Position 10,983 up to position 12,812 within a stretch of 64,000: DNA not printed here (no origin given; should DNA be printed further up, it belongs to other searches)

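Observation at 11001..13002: Low-GC Fic (AMPylase) gene with AbiEi-like N-terminal domain inserted at the 3' side of tRNA-Arg(CCG)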

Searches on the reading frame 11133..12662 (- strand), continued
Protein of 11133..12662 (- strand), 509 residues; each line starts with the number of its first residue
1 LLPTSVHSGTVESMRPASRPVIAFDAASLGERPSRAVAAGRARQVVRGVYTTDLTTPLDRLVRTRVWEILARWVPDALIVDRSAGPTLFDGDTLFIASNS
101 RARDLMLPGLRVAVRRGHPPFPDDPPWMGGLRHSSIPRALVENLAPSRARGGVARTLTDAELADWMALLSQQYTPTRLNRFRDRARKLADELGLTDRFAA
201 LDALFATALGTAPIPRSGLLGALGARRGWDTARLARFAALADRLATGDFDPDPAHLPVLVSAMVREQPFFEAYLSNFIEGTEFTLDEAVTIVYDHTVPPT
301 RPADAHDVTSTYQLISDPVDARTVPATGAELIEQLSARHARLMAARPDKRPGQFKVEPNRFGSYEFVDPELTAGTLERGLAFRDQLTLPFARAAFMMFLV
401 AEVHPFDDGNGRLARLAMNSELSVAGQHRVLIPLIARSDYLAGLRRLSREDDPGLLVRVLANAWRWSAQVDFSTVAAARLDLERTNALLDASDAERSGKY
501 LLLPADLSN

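Call 13: find_encoding_contigs(protein=P0011, flank=6000, max_places=3)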
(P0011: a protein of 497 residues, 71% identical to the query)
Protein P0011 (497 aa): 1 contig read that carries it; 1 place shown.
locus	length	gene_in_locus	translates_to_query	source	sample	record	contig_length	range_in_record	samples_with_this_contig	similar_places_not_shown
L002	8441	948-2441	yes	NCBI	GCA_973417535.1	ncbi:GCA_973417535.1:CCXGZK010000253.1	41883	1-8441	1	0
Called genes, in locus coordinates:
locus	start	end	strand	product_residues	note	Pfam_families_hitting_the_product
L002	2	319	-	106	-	?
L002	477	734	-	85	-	PF03176:MMPL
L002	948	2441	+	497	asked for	PF02661:Fic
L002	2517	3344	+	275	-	PF01381:HTH_3, PF13560:HTH_31, PF17765:MLTR_LBD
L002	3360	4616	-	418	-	PF07690:MFS_1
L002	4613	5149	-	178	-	PF02525:Flavodoxin_2 (weak), PF03358:FMN_red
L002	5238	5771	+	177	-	PF13411:MerR_1, PF00376:MerR, PF09278:MerR-DNA-bind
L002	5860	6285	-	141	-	-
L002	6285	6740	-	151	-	-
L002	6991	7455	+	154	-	PF00903:Glyoxalase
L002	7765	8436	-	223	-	PF03446:NAD_binding_2 (faint), PF03807:F420_oxidored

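Call 14: find_encoding_contigs(protein=P0004, flank=6000, max_places=3)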
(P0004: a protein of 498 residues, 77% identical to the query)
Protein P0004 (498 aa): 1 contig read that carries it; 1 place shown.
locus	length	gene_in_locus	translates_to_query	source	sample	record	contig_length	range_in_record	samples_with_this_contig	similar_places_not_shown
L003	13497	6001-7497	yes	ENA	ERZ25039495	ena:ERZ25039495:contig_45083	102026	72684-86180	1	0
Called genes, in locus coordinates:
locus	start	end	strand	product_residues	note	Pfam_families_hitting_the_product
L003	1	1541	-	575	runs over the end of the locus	PF13196:DUF4012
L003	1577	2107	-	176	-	-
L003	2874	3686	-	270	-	PF00535:Glycos_transf_2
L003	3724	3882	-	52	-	-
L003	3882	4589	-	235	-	PF04203:Sortase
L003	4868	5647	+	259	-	-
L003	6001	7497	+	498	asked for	PF02661:Fic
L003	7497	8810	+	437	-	PF02720:DUF222, PF01844:HNH (weak)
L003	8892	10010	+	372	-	PF00067:p450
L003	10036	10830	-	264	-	PF00106:adh_short, PF13561:adh_short_C2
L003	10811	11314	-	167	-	PF10604:Polyketide_cyc2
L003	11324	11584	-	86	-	-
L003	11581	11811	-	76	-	-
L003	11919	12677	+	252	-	PF02146:SIR2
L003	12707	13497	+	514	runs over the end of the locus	PF00501:AMP-binding, PF13193:AMP-binding_C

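Call 19: predict_structure(alignment_id=A1)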
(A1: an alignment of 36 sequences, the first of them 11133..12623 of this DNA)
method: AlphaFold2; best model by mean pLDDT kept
length: 496 residues; sequences in the alignment: 36
mean_pLDDT: 93.0   pTM: 0.84
mean pLDDT of the five models: 93.0, 91.9, 91.5, 91.1, 89.5
residues with pLDDT >= 90: 427; 70-90: 55; 50-70: 11; < 50: 3
segments of 3 or more residues with pLDDT < 50: 1-3
pLDDT, mean of each block of 10 residues (from residue 1): 66 90 93 94 95 94 96 92 95 95 95 95 97 79 92 93 96 96 94 92 84 91 95 75 86 97 93 96 95 97 92 96 97 97 94 95 97 93 98 97 97 96 96 95 95 96 97 95 95 81
secondary structure, 60 per line:
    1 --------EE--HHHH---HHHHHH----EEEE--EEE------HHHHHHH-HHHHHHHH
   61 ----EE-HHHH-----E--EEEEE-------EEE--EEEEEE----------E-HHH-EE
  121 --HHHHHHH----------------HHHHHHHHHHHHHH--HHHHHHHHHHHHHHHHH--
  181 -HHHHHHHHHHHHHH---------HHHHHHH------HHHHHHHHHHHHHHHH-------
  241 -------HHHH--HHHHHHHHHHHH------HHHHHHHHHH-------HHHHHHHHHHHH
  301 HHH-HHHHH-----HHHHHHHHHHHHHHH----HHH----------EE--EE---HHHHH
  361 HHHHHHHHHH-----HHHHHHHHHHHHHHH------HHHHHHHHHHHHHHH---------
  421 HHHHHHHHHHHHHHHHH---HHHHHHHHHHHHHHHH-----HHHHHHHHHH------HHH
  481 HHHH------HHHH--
elements in order: H13-16 H20-25 E30-33 E36-38 H45-51 H53-60 H68-71 E80-84 E92-94 E97-102 H123-129 H146-159 H162-178 H182-195 H205-211 H218-233 H248-251 H254-265 H272-281 H289-303 H305-309 H315-329 H356-370 H376-390 H397-411 H421-437 H441-456 H462-471 H478-484 H491-494

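Call 20: find_encoding_contigs(protein=window:11133-12623:-, flank=10000, max_places=6)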
Protein window:11133-12623:- (496 aa): 1 contig read that carries it; 1 place shown.
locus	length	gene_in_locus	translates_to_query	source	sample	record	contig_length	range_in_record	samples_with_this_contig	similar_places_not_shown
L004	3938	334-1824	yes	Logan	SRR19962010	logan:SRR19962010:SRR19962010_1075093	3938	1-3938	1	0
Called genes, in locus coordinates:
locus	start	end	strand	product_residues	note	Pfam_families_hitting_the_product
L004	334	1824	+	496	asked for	PF02661:Fic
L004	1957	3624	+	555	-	PF00916:Sulfate_transp, PF01740:STAS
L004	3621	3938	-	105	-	?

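Call 26: search_protein_families(library=pfam, proteins=[P0041, P0054, P0058, P0063, P0073, P0076, P0101, P0102, P0117, P0118], max_evalue=1)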
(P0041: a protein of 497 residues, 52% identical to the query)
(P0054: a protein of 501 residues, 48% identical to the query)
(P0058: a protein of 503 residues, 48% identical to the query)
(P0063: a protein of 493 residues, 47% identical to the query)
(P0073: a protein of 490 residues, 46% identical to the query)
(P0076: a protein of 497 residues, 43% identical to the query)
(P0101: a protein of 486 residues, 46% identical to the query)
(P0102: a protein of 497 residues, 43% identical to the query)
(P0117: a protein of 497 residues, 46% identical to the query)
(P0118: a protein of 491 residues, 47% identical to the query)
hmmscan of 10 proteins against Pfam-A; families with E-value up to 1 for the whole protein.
P0041 (497 aa): 2 families
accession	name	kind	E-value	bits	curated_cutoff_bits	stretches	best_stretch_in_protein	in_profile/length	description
PF02661.23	Fic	-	9.2e-14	52.5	24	1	320-407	6-92/93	Fic/DOC family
PF13338.12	AbiEi_4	-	0.0002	21.9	25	1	15-33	28-46/49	Transcriptional regulator, AbiEi antitoxin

P0054 (501 aa): 2 families
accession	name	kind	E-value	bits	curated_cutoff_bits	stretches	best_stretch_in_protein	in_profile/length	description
PF02661.23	Fic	-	7e-13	49.7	24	1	329-418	5-93/93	Fic/DOC family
PF13338.12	AbiEi_4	-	0.00029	21.3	25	1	23-43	27-47/49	Transcriptional regulator, AbiEi antitoxin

P0058 (503 aa): 2 families
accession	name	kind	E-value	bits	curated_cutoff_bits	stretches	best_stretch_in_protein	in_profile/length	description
PF02661.23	Fic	-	9.2e-11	42.9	24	1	332-419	5-91/93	Fic/DOC family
PF13338.12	AbiEi_4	-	0.0007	20.1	25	1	24-45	26-47/49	Transcriptional regulator, AbiEi antitoxin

P0063 (493 aa): 1 family
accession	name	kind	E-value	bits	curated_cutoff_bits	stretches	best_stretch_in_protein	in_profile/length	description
PF02661.23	Fic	-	6.1e-13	49.9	24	1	317-405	5-92/93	Fic/DOC family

P0073 (490 aa): 3 families
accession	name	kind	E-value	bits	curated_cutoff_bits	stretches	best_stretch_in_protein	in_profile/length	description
PF02661.23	Fic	-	1.2e-10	42.5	24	1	322-406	8-91/93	Fic/DOC family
PF13338.12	AbiEi_4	-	0.00021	21.8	25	1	16-36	26-46/49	Transcriptional regulator, AbiEi antitoxin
PF20058.4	DUF6457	-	0.07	13.4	27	1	147-180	5-37/80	Domain of unknown function (DUF6457)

P0076 (497 aa): 2 families
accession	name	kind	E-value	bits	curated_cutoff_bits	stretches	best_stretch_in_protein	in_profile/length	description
PF02661.23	Fic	-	7.9e-12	46.3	24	1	320-405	8-92/93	Fic/DOC family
PF17211.8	VHL_C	-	0.042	14.1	22.4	0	221-241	21-41/49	VHL box domain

P0101 (486 aa): 3 families
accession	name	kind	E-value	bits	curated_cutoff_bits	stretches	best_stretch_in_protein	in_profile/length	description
PF02661.23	Fic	-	6e-12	46.7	24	1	308-397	4-92/93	Fic/DOC family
PF24751.1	DUF7696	-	2.2e-05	24.9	27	1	132-164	19-51/55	Family of unknown function (DUF7696)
PF13338.12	AbiEi_4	-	0.078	13.5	25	1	9-29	28-47/49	Transcriptional regulator, AbiEi antitoxin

P0102 (497 aa): 2 families
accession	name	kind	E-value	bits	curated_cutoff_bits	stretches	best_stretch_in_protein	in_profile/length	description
PF02661.23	Fic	-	4e-13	50.5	24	1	321-407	5-90/93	Fic/DOC family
PF24751.1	DUF7696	-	0.026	15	27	1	145-180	17-51/55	Family of unknown function (DUF7696)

P0117 (497 aa): 2 families
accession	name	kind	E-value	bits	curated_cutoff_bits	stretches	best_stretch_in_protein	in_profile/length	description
PF02661.23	Fic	-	7.3e-12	46.4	24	1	323-410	5-91/93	Fic/DOC family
PF03070.21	TENA_THI-4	-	0.024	14.9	22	1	135-193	134-192/210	TENA/THI-4/PQQC family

P0118 (491 aa): 2 families
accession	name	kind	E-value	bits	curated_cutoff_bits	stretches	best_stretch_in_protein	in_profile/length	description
PF02661.23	Fic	-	8.8e-13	49.4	24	1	318-404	6-91/93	Fic/DOC family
PF13338.12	AbiEi_4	-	0.12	13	25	1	16-36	26-46/49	Transcriptional regulator, AbiEi antitoxin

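Call 47: find_related_loci(query=A1, collection=metagenome_contigs, flank=6000)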
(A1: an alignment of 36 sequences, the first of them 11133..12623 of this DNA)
Query A1 (496 aa) in metagenome_contigs; peptide patterns used: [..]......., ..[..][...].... (x = any residue, [..] = any of these).
600 stretches matched a pattern (row limit reached: there are more); 121 encode a relative of the query (tblastn E <= 1e-3); the best 80 are kept; 80 distinct loci.
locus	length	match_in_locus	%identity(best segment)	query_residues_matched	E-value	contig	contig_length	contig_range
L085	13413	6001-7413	44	21-491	1e-107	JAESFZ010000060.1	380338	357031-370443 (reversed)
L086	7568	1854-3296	42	7-491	7e-104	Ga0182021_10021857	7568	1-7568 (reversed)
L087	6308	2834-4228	43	21-491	5e-99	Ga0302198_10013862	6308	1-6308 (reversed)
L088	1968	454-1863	41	21-490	1e-104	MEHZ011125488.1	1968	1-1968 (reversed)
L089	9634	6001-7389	42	21-492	2e-94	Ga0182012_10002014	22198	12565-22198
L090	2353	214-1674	37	5-491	1e-97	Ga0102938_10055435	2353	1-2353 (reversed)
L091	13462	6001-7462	45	7-496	5e-93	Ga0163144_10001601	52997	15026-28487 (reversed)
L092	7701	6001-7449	39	9-491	2e-79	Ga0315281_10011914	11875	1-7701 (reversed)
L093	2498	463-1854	37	21-487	4e-80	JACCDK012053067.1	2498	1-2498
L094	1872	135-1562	34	9-482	2e-81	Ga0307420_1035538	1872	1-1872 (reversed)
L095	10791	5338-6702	37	9-459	5e-77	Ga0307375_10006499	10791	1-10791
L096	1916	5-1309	38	56-488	8e-70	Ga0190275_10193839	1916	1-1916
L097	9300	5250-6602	32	11-459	3e-66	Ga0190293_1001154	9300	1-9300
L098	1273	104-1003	41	2-304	8e-52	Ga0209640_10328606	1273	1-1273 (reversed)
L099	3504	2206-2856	41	259-475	2e-46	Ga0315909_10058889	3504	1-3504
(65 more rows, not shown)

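Call 48: find_encoding_contigs(protein=P0003, flank=5000, max_places=2)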
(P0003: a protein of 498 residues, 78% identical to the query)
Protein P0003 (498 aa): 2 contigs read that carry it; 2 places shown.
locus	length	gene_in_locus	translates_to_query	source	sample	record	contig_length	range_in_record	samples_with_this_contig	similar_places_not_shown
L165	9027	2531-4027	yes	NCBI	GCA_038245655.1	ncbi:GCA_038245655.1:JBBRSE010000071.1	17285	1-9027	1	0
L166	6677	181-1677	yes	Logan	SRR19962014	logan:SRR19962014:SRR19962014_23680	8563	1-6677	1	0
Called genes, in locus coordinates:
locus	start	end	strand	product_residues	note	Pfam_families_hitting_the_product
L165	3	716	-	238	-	?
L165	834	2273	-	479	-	PF00437:T2SSE, PF13401:AAA_22 (faint)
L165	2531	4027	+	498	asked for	PF02661:Fic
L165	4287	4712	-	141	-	PF01850:PIN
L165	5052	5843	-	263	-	PF00588:SpoU_methylase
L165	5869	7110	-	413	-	PF09587:PGA_cap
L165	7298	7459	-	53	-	-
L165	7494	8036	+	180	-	PF04311:DUF459, PF13472:Lipase_GDSL_2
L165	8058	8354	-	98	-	PF11298:DUF3099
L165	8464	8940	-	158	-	PF00583:Acetyltransf_1, PF13673:Acetyltransf_10, PF13508:Acetyltransf_7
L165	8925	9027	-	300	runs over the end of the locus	PF00378:ECH_1, PF16113:ECH_2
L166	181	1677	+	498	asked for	PF02661:Fic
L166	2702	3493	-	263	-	PF00588:SpoU_methylase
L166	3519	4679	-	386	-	PF09587:PGA_cap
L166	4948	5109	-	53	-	-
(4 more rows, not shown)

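Call 49: find_encoding_contigs(protein=P0005, flank=5000, max_places=2)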
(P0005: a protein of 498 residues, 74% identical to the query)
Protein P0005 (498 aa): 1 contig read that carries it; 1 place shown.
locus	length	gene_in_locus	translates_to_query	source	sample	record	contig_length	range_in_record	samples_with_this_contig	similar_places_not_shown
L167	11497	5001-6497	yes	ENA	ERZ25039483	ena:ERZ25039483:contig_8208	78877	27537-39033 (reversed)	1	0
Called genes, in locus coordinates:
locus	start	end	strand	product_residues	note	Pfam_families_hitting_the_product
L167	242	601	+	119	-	-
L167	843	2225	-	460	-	PF00561:Abhydrolase_1, PF00975:Thioesterase (weak), PF12146:Hydrolase_4, PF12697:Abhydrolase_6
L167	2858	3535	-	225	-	PF01987:AIM24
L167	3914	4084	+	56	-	-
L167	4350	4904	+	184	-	-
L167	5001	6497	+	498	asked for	PF02661:Fic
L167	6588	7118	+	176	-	PF09660:DUF2397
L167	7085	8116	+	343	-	PF09660:DUF2397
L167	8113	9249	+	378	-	PF09661:DUF2398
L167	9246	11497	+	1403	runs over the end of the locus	PF13558:SbcC_Walker_B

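Call 50: find_encoding_contigs(protein=P0008, flank=5000, max_places=2)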
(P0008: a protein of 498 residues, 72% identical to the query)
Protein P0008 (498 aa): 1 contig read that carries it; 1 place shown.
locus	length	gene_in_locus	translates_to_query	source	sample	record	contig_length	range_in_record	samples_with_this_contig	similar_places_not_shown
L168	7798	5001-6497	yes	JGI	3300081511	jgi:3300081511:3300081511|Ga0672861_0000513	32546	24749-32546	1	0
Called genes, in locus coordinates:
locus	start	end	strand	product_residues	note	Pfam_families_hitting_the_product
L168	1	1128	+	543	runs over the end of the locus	PF00496:SBP_bac_5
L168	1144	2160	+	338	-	PF19300:BPD_transp_1_N, PF00528:BPD_transp_1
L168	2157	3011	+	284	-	PF12911:OppC_N, PF00528:BPD_transp_1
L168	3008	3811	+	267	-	PF00005:ABC_tran, PF02463:SMC_N (faint), PF13304:AAA_21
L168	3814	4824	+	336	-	PF00005:ABC_tran, PF02463:SMC_N (faint), PF13304:AAA_21 (weak), PF08352:oligo_HPY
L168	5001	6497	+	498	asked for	PF02661:Fic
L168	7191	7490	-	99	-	-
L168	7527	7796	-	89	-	?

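Call 51: find_encoding_contigs(protein=P0016, flank=5000, max_places=2)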
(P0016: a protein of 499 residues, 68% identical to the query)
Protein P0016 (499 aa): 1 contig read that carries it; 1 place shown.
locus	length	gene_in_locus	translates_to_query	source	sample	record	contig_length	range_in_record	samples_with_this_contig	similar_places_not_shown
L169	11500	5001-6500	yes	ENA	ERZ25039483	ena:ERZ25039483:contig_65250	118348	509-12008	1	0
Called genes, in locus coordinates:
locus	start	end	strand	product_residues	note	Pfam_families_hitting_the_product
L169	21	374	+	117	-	PF01872:RibD_C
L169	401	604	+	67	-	PF01872:RibD_C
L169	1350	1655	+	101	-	PF04014:MazE_antitoxin (weak)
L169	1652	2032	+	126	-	PF01850:PIN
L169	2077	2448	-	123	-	PF00296:Bac_luciferase (weak)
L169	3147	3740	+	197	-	-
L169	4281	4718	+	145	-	PF00107:ADH_zinc_N, PF13602:ADH_zinc_N_2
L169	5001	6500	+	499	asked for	PF02661:Fic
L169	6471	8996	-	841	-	PF13688:Reprolysin_5 (weak), PF04151:PPC (faint), PF13583:Reprolysin_4 (faint), PF07699:Ephrin_rec_like (faint)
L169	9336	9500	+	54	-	-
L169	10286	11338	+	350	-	-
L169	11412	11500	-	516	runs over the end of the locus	PF07690:MFS_1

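Call 52: find_encoding_contigs(protein=P0019, flank=5000, max_places=3)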
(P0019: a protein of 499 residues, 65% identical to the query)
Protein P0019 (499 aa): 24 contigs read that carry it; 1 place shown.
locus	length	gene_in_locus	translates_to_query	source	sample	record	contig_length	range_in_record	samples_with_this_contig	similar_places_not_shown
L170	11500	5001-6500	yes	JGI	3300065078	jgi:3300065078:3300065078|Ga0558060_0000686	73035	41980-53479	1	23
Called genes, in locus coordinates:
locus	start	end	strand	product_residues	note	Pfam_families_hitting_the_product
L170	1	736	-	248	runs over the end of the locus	PF01113:DapB_N, PF05173:DapB_C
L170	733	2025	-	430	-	PF00675:Peptidase_M16, PF05193:Peptidase_M16_C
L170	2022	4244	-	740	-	PF01138:RNase_PH, PF03725:RNase_PH_C (faint), PF03726:PNPase, PF22675:KH-I_KHDC4-BBP (faint), PF01138:RNase_PH, PF00013:KH_1, PF00575:S1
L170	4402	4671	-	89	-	PF00312:Ribosomal_S15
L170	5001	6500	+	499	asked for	PF02661:Fic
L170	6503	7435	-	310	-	PF06574:FAD_syn, PF01687:Flavokinase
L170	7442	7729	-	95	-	-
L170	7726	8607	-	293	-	PF01509:TruB_N, PF16198:TruB_C_2, PF09142:TruB_C (weak)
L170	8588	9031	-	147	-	PF02033:RBFA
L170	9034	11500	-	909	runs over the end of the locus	PF04760:IF2_N, PF00009:GTP_EFTU, PF00071:Ras (weak), PF01926:MMR_HSR1 (weak), PF22042:EF-G_D2, PF11987:IF-2, PF03144:GTP_EFTU_D2 (weak)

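Call 67: find_encoding_contigs(protein=P0001, flank=5000, max_places=4)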
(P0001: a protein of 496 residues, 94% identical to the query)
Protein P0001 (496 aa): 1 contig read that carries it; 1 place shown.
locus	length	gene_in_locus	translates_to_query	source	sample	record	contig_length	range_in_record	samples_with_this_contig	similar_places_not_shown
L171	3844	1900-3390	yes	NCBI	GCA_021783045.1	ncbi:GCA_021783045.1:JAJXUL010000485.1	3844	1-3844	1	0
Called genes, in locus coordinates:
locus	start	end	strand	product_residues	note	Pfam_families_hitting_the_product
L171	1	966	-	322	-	?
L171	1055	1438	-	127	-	PF00072:Response_reg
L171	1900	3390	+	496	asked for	PF02661:Fic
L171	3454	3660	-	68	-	PF12728:HTH_17 (weak)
